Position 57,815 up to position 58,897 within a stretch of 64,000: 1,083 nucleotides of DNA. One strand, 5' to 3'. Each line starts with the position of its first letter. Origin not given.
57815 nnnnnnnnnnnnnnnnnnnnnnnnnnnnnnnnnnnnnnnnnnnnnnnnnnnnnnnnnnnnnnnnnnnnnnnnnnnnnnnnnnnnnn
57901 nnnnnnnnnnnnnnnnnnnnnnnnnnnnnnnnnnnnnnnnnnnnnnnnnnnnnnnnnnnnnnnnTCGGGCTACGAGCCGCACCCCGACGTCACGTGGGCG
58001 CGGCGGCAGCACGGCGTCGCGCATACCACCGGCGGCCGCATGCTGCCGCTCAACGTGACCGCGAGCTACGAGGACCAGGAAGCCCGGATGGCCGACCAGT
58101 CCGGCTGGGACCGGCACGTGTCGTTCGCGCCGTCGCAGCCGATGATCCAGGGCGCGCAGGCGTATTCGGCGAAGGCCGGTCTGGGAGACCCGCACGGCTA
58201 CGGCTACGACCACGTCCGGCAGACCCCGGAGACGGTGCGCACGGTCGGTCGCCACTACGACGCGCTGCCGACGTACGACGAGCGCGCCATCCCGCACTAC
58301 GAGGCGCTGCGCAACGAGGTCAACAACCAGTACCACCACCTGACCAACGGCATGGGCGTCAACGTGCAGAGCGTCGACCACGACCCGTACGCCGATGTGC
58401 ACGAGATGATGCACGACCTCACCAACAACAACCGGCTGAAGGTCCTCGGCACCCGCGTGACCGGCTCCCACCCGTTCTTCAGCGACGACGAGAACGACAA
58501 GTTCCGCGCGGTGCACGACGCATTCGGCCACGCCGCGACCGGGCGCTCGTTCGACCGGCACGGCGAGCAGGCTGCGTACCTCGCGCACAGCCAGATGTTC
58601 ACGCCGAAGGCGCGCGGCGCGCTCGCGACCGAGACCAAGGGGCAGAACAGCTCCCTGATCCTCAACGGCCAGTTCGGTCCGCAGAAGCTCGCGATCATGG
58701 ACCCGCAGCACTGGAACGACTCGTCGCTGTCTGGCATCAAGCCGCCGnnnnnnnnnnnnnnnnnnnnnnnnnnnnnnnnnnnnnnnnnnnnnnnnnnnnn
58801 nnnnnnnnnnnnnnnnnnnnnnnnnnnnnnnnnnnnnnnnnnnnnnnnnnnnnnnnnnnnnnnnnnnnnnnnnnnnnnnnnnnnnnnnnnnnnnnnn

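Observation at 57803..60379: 858-aa HExxH (zincin-like) multidomain protein downstream of the big fibre, possible injected polyvalent-type protein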

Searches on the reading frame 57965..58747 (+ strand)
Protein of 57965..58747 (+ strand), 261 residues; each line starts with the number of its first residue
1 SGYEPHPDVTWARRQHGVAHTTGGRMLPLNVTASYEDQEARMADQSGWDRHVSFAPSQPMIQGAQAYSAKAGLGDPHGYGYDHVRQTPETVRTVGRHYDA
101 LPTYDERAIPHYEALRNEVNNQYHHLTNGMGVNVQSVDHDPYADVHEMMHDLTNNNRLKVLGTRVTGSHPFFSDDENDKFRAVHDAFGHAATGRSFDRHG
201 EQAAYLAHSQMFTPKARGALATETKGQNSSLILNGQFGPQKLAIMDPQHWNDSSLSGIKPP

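Call 29: predict_structure(alignment_id=A1)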
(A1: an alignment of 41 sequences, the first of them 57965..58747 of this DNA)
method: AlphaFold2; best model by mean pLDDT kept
length: 261 residues; sequences in the alignment: 41
mean_pLDDT: 91.4   pTM: 0.90
mean pLDDT of the five models: 91.4, 90.4, 89.7, 89.2, 89.2
residues with pLDDT >= 90: 213; 70-90: 26; 50-70: 15; < 50: 7
segments of 3 or more residues with pLDDT < 50: 256-261
pLDDT, mean of each block of 10 residues (from residue 1): 84 86 59 91 94 96 98 95 95 97 98 99 99 96 94 97 89 97 98 96 96 97 95 89 95 54 39
secondary structure, 60 per line:
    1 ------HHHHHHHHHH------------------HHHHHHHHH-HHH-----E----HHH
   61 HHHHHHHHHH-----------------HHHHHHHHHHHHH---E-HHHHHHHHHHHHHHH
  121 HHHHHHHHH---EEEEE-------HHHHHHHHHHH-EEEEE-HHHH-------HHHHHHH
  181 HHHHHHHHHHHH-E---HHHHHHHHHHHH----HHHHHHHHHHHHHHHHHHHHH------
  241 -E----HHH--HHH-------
elements in order: H7-16 H35-43 H58-70 H88-100 H106-129 E133-137 H145-155 E157-161 H163-166 H174-192 H198-209 H214-234

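Call 38: search_solved_structures(query=A1, max_evalue=10, show_alignments=3)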
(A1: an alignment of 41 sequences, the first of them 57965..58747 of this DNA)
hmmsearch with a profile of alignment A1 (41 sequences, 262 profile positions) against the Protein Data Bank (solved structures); distinct sequences matched with E-value up to 10: 0.

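Call 41: search_dna_similar(query=window:57965-58747:+, collection=phages, mode=protein, max_rows=40, max_evalue=0.001, rows=spread)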
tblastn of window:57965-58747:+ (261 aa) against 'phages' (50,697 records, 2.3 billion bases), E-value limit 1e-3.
Records with a match: 216; places in all: 217; records where one place covers at least 80% of the query: 205.
Best place of each record, by identity: >=99% 2; 60-80% 2; <60% 212.
By first word of the organism name: Mycobacterium 200; Rhodococcus 2; Gordonia 2; Caudoviricetes 2; Planktothrix 2; Mycolicibacterium 1; Octadecabacter 1; Streptomyces 1; Microcystis 1; Nostoc 1; and 3 more.
By host as written in the record: Mycobacterium smegmatis mc2 155 155; Mycobacterium smegmatis mc#155 23; - 7; Mycobacterium sp. 6; Mycobacterium smegmatis mc2155 4; Mycobacterium smegmatius mc2 155 3; Rhodococcus equi 2; Gordonia terrae 3612 2; and 12 more.
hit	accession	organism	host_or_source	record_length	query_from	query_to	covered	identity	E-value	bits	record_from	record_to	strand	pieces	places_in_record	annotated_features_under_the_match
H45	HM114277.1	Rhodococcus phage E3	Rhodococcus equi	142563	1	261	100%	100.0%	2e-178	550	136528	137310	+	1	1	gp205: structural protein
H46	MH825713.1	Mycobacterium phage Zalkecks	Mycobacterium smegmatius mc2 155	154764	4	252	95%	57.8%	3e-88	291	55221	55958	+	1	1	107: hypothetical protein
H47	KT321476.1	Mycobacterium phage Zeenon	Mycobacterium smegmatis mc2 155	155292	4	252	95%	57.8%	3e-88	291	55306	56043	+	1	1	hypothetical protein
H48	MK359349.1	Mycobacterium phage FoxtrotP1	Mycobacterium smegmatis mc2 155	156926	4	252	95%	57.8%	3e-88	291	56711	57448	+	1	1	106: hypothetical protein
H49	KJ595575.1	Mycobacterium phage Willis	Mycobacterium smegmatis mc2 155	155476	4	252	95%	57.8%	3e-88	291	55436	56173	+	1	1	107: hypothetical protein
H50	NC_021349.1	Mycobacterium phage Astraea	Mycobacterium smegmatis mc2 155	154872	4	252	95%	57.4%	9e-88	290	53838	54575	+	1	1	103: hypothetical protein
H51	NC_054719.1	Mycobacterium phage NoodleTree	Mycobacterium smegmatis mc2 155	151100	4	252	95%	57.4%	1e-87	289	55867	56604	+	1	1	113: hypothetical protein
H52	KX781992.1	Mycobacterium phage Gabriel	Mycobacterium smegmatis mc2 155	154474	4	252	95%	57.4%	1e-87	289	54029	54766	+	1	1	hypothetical protein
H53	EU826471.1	Mycobacterium phage Cali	Mycobacterium sp.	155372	4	252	95%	57.4%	1e-87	289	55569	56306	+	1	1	102: hypothetical protein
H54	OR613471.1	Mycobacterium phage Yassified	Mycobacterium smegmatis mc2 155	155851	4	252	95%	57.4%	1e-87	289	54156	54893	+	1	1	103: hypothetical protein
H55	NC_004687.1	Mycobacterium phage Bxz1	Mycobacterium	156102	4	252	95%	57.4%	1e-87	289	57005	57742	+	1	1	gp104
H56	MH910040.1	Mycobacterium phage Sauce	Mycobacterium smegmatis mc2155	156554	4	252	95%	57.4%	1e-87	289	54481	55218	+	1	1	106: hypothetical protein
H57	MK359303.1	Mycobacterium phage Shnickers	Mycobacterium smegmatis mc2 155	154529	4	252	95%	57.4%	1e-87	289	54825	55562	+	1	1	106: hypothetical protein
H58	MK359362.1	Mycobacterium phage Atlantean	Mycobacterium smegmatis mc2 155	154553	4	252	95%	57.4%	1e-87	289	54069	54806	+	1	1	105: hypothetical protein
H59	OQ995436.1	Mycobacterium phage Caravan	Mycobacterium smegmatis mc2 155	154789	4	252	95%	57.4%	1e-87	289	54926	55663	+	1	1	101: hypothetical protein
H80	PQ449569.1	Mycobacterium phage JayJay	Mycobacterium smegmatis mc2155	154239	4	252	95%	57.0%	4e-87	288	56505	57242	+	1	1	111: hypothetical protein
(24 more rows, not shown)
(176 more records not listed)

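Call 42: get_annotated_region(hit=H80, flank=9000)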
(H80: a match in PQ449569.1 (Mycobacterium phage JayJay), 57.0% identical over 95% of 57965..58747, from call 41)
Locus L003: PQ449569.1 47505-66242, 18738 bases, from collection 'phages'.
description: Mycobacterium phage JayJay, complete genome.
organism: Mycobacterium phage JayJay (NCBI taxid 3141618)
taxonomy: Viruses
host: Mycobacterium smegmatis mc2155; source: -; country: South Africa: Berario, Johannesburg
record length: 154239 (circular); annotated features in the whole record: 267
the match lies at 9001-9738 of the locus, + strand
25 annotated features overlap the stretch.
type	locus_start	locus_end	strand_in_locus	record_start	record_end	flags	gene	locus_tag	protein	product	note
CDS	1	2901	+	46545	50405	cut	103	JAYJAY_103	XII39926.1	hypothetical protein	-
CDS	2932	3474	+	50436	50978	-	104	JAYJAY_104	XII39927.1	hypothetical protein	-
CDS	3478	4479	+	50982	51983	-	105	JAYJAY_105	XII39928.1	major capsid protein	-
CDS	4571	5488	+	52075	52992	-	106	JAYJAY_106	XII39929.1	Holliday junction resolvase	-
CDS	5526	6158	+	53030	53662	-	107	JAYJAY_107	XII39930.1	hypothetical protein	-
CDS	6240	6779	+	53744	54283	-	108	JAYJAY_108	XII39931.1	head fiber protein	-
CDS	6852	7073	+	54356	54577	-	109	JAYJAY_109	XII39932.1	hypothetical protein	-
CDS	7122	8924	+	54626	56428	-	110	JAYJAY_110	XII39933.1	hypothetical protein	-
CDS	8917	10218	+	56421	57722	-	111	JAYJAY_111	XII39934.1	hypothetical protein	-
CDS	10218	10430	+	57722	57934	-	112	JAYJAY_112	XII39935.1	hypothetical protein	-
CDS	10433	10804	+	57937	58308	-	113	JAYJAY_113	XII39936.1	hypothetical protein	-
CDS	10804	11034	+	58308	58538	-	114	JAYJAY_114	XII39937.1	hypothetical protein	-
CDS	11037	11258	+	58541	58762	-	115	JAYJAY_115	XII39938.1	hypothetical protein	-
CDS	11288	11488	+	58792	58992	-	116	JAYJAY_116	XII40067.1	hypothetical protein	-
CDS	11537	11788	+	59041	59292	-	117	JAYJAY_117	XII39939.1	hypothetical protein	-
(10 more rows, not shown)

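Call 50: search_protein_families(library=pfam, alignment_id=A1, max_evalue=10)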
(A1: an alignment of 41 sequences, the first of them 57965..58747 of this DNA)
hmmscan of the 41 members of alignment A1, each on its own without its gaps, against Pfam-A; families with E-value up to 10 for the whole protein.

A. member 1, window:57965-58747:+ (261 aa): 0 families

B. families by the number of members that match (of 41 scanned): 15 families
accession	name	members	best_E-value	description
PF03195.19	LOB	11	0.044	Lateral organ boundaries (LOB) domain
PF12451.13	VPS11_C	4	0.034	Vacuolar protein sorting protein 11 C terminal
PF24243.1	Phage_tail_C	3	0.027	Phage tail tip domain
PF24615.2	Spectrin_Anc-1_2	2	0.24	Nuclear anchorage protein 1, spectrin repeat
PF17815.7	PDZ_3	1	0.02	PDZ domain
PF14331.11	IcmF-related_N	1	0.033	IcmF-related N-terminal domain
PF04244.19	DPRP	1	0.036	Deoxyribodipyrimidine photo-lyase-related protein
PF18164.7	GNAT_C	1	0.12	GNAT-like C-terminal domain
PF11592.13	AvrPto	1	0.12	Central core of the bacterial effector protein AvrPto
PF22721.1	TBP-TOTE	1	0.12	TATA-binding-like protein domain of the TOTE conflict systems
PF13478.12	XdhC_C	1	0.13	XdhC Rossmann domain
PF21856.2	EspB_PPE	1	0.13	ESX-1 secretion-associated protein EspB, PPE domain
PF02843.22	GARS_C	1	0.14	Phosphoribosylglycinamide synthetase, C domain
PF00321.22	Thionin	1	0.15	Plant thionin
PF08149.16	BING4CT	1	0.24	BING4CT (NUC141) domain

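Call 60: search_protein_representatives(alignment_id=A1)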
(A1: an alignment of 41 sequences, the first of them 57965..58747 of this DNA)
Query: 41 sequences, 262 profile positions. Proteins with E-value up to 0.001 (for the whole library): 5472; up to 1e-10: 4754; up to 1e-30: 767. The best 150 are listed.
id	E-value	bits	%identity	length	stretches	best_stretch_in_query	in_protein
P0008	1.4e-139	480.4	-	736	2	3-253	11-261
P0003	1.0e-127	441.5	-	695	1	4-255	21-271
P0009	9.5e-126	435.1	-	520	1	4-254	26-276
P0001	1.8e-125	434.2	-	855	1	4-256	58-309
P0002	2.3e-125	433.8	-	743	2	3-257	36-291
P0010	6.1e-125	432.4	-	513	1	2-255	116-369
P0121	4.0e-124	429.8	-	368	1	3-257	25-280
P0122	1.7e-123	427.7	-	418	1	3-255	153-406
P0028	5.7e-122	422.7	-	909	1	4-257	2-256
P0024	7.7e-122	422.3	-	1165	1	3-255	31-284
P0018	1.0e-121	421.9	-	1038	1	2-257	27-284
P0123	1.1e-121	421.8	-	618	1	3-256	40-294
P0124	2.9e-121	420.4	-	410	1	3-250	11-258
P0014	5.6e-121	419.4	-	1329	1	2-255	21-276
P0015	1.7e-120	417.9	-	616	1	4-256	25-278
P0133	3.2e-103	361.2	-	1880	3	37-257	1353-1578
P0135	5.8e-101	353.8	-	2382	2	4-183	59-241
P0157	2.5e-74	266.5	-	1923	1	58-258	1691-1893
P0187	3.9e-69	249.5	-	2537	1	60-258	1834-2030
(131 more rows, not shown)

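Call 61: search_protein_families(library=pfam, proteins=[P0187, P0135, P0157, P0133], max_evalue=0.001)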
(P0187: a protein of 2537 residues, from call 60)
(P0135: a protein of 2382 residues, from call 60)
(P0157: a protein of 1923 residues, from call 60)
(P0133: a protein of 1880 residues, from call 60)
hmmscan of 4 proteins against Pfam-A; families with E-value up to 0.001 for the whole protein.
P0187 (2537 aa): 2 families
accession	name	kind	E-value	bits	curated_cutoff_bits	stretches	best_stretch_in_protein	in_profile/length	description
PF23802.1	DUF7178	-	5.8e-11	43.1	27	1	2168-2220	34-86/193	Family of unknown function (DUF7178)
PF04233.19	Phage_Mu_F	-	9.6e-08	33.2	29.6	1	188-287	20-111/112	Phage Mu protein F like protein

P0135 (2382 aa): 5 families
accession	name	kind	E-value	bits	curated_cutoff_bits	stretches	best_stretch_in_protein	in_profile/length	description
PF23802.1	DUF7178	-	3e-10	40.8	27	1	814-927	8-112/193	Family of unknown function (DUF7178)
PF13403.11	Hint_2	-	9.6e-07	29.7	28.4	1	242-288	2-48/147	Hint domain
PF07804.18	HipA_C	-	0.00013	22.1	30.5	0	2121-2149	114-142/213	HipA-like C-terminal domain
PF07591.16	PT-HINT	-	0.00016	22.4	27.7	0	248-311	1-71/137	Pretoxin HINT domain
PF14890.11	Intein_splicing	-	0.00018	21.8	35.8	0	264-624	20-155/155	Intein splicing domain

P0157 (1923 aa): 0 families

P0133 (1880 aa): 0 families

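Call 89: find_related_loci(query=A1, collection=genome_contigs, flank=6000)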
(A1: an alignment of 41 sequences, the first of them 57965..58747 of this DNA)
Query A1 (261 aa) in genome_contigs; peptide patterns used: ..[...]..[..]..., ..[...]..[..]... (x = any residue, [..] = any of these).
108 stretches matched a pattern; 58 encode a relative of the query (tblastn E <= 1e-3); 58 distinct loci.
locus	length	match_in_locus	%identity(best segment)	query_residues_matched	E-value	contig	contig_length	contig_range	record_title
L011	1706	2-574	52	61-251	1e-61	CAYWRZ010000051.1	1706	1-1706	MAG TPA_asm: uncultured Weeksellaceae bacterium isolate SRP344714_co1_200 genome assembly, contig: NODE_117877_length_17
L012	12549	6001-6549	48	81-256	1e-47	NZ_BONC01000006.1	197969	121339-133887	Asanoa iriomotensis strain NBRC 100142 sequence006, whole genome shotgun sequence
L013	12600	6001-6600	46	53-245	2e-46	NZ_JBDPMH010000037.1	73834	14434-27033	Plantactinospora sp. B24E8 B24E8_contig_37, whole genome shotgun sequence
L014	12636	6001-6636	45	53-258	2e-46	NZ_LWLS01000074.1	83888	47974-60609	Micromonospora sp. CB01531 scaffold31, whole genome shotgun sequence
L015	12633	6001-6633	43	53-258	5e-46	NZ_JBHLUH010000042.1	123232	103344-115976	Phytohabitans kaempferiae strain TBRC 3947 GCM70007130_158, whole genome shotgun sequence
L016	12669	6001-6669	43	52-261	3e-45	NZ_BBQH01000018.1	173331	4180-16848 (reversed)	Rhizomonospora bruguierae strain NBRC 107566, whole genome shotgun sequence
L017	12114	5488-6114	43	53-258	2e-45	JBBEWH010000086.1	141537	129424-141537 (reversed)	Actinomycetes bacterium KLBMP 9797 Scaffold16_1, whole genome shotgun sequence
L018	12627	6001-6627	45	53-255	2e-44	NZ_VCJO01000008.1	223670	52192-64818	Micromonospora sp. CP22 NODE_8_length_223670_cov_157.574571, whole genome shotgun sequence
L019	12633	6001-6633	43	54-259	1e-44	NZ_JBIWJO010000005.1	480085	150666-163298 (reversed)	Micromonospora sp. NPDC093277 NPDC093277_178_E12.ctg-0005, whole genome shotgun sequence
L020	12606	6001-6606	43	53-252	2e-43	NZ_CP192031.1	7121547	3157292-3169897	Micromonospora sp. CA-263727 chromosome, complete genome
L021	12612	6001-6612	44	54-252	2e-43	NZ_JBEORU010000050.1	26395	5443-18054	Micromonospora sp. NPDC126480 NPDC126480_218_C2.ctg-0059, whole genome shotgun sequence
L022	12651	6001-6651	43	54-260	3e-43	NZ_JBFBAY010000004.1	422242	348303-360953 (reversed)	Micromonospora sp. NPDC051196 NPDC051196_28_C8.ctg-0004, whole genome shotgun sequence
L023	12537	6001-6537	47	81-252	2e-43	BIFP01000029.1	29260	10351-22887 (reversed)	Micromonosporaceae bacterium KJ-029 DNA, scaffold29_cov18, whole genome shotgun sequence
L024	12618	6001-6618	44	53-252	1e-43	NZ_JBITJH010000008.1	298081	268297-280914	Micromonospora sp. NPDC050187 NPDC050187_379_H11.ctg-0008, whole genome shotgun sequence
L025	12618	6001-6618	43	53-252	2e-43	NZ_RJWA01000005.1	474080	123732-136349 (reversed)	Micromonospora sp. HM5-17 5, whole genome shotgun sequence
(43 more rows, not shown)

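Call 98: fold_search(model_id=the predicted structure, library=viral)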
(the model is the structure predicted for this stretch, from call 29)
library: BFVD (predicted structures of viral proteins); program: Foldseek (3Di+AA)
matches with E <= 10: 88; with E <= 0.001: 20
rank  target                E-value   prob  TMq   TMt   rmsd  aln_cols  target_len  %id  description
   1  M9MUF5                1.1e-45  1.00  0.97  0.30   1.8       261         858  100  (no name in the UniProt tables at hand)
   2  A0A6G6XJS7            1.5e-35  1.00  0.94  0.84   2.5       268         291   62  Uncharacterized protein [Gordonia phage Skog]
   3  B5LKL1                7.0e-29  1.00  0.85  0.52   3.7       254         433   57  Uncharacterized protein [Mycobacterium phage Spud]
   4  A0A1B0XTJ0            2.7e-18  1.00  0.73  0.23  16.5       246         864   40  (no name in the UniProt tables at hand)
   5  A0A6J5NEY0            6.7e-18  1.00  0.73  0.27  16.1       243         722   38  Uncharacterized protein [uncultured Caudovirales phage]
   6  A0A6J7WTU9            2.6e-16  1.00  0.68  0.13  20.3       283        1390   32  Phage head morphogenesis domain-containing protein [uncultured Caudovirales phage]
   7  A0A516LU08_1          1.5e-10  1.00  0.65  0.15  12.7       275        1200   24  (no name in the UniProt tables at hand)
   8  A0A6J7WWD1            8.4e-10  1.00  0.68  0.23   8.8       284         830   25  Uncharacterized protein [uncultured Caudovirales phage]
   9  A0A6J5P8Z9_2          1.0e-09  1.00  0.62  0.12   4.6       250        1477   22  ART-PolyVal-like domain-containing protein [uncultured Caudovirales phage]
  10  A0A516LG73            1.4e-09  1.00  0.65  0.39   3.5       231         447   31  (no name in the UniProt tables at hand)
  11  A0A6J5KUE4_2          3.1e-09  1.00  0.66  0.16  10.4       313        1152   23  NAT_SF domain containing protein [uncultured Caudovirales phage]
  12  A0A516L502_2          6.0e-09  1.00  0.66  0.18  13.4       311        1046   20  (no name in the UniProt tables at hand)
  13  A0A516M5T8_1          8.4e-09  1.00  0.66  0.13   3.7       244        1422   26  (no name in the UniProt tables at hand)
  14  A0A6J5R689            8.4e-09  1.00  0.64  0.28   4.3       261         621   21  Large polyvalent protein associated domain-containing protein [uncultured Caudovirales phage]
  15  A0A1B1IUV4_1          4.6e-08  1.00  0.67  0.14  10.4       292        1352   23  (no name in the UniProt tables at hand)
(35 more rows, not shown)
